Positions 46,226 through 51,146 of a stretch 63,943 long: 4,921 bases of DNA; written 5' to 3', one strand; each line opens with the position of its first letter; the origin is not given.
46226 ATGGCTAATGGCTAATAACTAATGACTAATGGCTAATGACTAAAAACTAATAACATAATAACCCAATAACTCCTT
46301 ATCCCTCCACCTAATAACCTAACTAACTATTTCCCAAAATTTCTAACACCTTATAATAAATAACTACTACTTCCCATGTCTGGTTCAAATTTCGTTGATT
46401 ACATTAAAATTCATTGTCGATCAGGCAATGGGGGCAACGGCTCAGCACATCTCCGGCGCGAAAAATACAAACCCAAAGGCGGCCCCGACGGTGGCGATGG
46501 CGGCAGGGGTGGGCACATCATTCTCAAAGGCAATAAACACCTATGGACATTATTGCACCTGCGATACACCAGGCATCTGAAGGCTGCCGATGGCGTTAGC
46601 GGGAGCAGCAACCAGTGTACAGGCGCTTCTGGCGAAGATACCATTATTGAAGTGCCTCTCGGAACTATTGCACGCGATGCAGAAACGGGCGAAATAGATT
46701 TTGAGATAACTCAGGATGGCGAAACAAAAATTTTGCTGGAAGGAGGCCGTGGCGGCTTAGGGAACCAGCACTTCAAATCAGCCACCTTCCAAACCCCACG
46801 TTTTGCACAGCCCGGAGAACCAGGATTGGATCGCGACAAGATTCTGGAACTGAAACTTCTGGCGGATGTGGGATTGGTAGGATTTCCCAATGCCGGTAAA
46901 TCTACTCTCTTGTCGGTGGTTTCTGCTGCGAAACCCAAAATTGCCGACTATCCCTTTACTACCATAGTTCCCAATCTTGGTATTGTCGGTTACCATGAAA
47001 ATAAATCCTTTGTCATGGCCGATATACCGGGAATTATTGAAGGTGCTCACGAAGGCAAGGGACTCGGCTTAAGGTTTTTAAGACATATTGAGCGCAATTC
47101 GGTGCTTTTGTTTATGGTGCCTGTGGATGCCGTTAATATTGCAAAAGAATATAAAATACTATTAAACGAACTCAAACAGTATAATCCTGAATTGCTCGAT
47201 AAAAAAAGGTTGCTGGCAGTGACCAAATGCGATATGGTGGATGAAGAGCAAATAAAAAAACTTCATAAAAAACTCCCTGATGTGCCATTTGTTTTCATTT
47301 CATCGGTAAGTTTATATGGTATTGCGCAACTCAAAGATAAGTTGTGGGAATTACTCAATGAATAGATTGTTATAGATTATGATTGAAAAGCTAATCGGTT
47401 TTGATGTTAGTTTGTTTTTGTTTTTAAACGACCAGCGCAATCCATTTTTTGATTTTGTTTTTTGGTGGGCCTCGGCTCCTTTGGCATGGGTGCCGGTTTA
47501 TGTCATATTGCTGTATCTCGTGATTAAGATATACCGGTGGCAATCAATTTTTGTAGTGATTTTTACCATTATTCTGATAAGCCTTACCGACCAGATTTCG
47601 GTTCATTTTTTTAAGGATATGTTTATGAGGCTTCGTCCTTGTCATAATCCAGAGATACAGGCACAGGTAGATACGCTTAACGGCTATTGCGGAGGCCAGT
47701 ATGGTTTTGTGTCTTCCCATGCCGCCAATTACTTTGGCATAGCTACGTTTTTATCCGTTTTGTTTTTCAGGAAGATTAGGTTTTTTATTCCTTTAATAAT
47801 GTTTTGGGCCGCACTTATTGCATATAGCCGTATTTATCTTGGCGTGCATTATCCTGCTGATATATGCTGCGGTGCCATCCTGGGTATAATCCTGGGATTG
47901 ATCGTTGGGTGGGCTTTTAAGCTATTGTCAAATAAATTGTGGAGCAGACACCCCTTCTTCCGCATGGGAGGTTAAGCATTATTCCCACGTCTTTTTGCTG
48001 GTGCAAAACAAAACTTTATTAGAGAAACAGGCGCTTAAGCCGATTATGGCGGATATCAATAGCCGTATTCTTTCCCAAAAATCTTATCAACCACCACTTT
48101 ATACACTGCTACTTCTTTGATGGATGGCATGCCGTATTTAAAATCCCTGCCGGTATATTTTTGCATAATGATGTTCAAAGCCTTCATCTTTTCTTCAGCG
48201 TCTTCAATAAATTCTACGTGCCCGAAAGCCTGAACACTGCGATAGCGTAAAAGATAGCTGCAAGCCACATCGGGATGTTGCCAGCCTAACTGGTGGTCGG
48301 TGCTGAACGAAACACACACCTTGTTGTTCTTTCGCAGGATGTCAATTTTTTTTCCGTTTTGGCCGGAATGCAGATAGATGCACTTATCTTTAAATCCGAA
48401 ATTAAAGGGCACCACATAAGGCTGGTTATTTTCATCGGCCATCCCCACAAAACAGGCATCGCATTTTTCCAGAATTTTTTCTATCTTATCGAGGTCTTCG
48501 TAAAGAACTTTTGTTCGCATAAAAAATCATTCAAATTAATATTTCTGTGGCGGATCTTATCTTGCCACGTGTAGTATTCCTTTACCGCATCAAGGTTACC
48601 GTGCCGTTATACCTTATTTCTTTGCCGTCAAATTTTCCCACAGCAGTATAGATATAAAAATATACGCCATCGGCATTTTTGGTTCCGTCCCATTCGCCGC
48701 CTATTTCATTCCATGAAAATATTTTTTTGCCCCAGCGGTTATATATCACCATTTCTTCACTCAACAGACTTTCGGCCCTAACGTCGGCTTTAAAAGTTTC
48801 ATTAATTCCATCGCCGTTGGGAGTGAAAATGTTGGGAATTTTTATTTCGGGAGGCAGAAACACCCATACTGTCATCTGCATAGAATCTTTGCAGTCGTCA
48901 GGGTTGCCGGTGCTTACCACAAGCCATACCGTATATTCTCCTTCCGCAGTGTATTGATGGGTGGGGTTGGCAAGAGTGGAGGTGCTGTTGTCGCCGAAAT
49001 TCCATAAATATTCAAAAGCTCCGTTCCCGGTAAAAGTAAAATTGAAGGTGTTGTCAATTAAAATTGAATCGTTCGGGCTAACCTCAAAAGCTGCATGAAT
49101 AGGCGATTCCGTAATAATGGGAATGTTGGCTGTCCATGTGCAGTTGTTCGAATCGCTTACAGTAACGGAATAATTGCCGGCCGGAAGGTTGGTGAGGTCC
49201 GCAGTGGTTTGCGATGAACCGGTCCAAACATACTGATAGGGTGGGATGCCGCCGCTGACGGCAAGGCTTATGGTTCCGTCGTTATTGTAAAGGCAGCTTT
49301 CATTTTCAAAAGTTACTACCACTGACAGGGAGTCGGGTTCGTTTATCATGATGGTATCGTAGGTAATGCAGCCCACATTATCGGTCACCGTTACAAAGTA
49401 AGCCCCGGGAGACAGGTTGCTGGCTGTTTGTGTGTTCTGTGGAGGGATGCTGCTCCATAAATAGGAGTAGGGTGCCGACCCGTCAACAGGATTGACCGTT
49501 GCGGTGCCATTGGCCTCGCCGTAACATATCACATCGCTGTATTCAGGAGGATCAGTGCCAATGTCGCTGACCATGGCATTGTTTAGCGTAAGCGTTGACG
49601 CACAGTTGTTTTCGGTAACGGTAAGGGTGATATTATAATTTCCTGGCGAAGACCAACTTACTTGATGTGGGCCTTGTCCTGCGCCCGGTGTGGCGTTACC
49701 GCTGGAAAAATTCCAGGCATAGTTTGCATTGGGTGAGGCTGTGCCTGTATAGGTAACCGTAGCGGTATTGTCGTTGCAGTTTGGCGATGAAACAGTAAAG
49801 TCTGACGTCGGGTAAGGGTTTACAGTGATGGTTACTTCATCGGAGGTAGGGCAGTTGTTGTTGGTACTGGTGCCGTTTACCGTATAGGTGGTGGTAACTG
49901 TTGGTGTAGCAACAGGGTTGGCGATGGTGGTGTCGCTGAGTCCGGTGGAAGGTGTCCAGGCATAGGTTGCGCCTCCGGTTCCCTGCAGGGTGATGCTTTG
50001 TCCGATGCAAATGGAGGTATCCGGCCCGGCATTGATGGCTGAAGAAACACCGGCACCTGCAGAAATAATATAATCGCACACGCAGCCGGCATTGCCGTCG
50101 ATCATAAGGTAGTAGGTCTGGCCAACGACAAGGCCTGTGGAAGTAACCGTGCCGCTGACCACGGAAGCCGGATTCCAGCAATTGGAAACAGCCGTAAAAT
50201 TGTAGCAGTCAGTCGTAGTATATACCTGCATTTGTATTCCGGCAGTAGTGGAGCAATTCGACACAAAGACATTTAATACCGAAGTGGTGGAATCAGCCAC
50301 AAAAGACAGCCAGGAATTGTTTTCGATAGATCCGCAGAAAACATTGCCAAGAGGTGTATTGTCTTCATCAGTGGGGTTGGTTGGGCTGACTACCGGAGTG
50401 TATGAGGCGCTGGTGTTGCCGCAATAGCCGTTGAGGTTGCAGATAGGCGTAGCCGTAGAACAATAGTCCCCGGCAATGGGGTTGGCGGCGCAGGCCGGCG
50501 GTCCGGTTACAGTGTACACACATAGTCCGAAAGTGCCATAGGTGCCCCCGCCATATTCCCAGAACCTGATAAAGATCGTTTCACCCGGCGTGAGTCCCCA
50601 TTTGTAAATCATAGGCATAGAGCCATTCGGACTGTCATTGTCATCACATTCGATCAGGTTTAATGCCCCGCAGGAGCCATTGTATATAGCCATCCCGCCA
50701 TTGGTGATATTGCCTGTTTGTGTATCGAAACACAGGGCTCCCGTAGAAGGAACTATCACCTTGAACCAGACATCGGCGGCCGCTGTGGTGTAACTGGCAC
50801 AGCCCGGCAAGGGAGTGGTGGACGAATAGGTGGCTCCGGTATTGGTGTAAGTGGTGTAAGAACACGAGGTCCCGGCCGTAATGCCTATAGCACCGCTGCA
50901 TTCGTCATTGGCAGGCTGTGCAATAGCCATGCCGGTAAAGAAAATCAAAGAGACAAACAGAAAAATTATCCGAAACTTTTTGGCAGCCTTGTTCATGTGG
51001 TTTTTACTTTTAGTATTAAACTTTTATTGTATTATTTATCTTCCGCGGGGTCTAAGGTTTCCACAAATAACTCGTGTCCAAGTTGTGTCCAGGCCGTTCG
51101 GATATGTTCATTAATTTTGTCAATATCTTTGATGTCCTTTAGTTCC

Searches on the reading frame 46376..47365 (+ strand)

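Call 65: search_protein_families(library=pfam, proteins=[window:46376-47365:+], max_evalue=0.00001)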
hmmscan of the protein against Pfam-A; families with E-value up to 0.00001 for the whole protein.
window:46376-47365:+ (329 aa): 3 families
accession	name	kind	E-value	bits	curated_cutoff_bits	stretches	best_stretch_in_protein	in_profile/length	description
PF01018.28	GTP1_OBG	-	5.3e-58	195.5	27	1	7-161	1-155/155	GTP1/OBG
PF01926.29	MMR_HSR1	-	9.8e-24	84.1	21.9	1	164-284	1-113/113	50S ribosome-binding GTPase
PF02421.24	FeoB_N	-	1.4e-10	41.3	27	1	165-322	3-155/156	Ferrous iron transport protein B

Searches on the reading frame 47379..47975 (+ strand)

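Call 65: search_protein_families(library=pfam, proteins=[window:47379-47975:+], max_evalue=0.00001)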
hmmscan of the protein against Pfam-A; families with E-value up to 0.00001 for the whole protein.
window:47379-47975:+ (198 aa): 2 families
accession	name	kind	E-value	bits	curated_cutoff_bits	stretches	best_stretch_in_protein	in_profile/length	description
PF01569.27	PAP2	-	1.3e-22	80.4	27.2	1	64-177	5-122/130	PAP2 superfamily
PF14378.12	PAP2_3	-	7.4e-06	26.3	27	0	2-171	6-186/190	PAP2 superfamily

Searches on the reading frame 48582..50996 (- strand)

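Call 65: search_protein_families(library=pfam, proteins=[window:48582-50996:-], max_evalue=0.00001)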
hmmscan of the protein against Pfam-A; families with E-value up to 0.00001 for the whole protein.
window:48582-50996:- (804 aa): 5 families
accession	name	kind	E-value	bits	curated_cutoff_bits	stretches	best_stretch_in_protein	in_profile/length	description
PF18911.6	PKD_4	-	3.4e-18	65.9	27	1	653-710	26-85/85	PKD domain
PF13585.12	CHU_C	-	2.2e-17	63.4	27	1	718-798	1-82/86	CHU_C Type IX secretion signal domain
PF13573.12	SprB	-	2.6e-17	62.6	28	2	561-594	2-35/37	SprB repeat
PF00801.26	PKD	-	3.1e-11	43.6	23.5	0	406-472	9-77/80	PKD domain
PF23759.1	GBD_T9SS_assoc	-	2.1e-07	31.7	27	1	29-121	1-86/116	Galactose binding domain-like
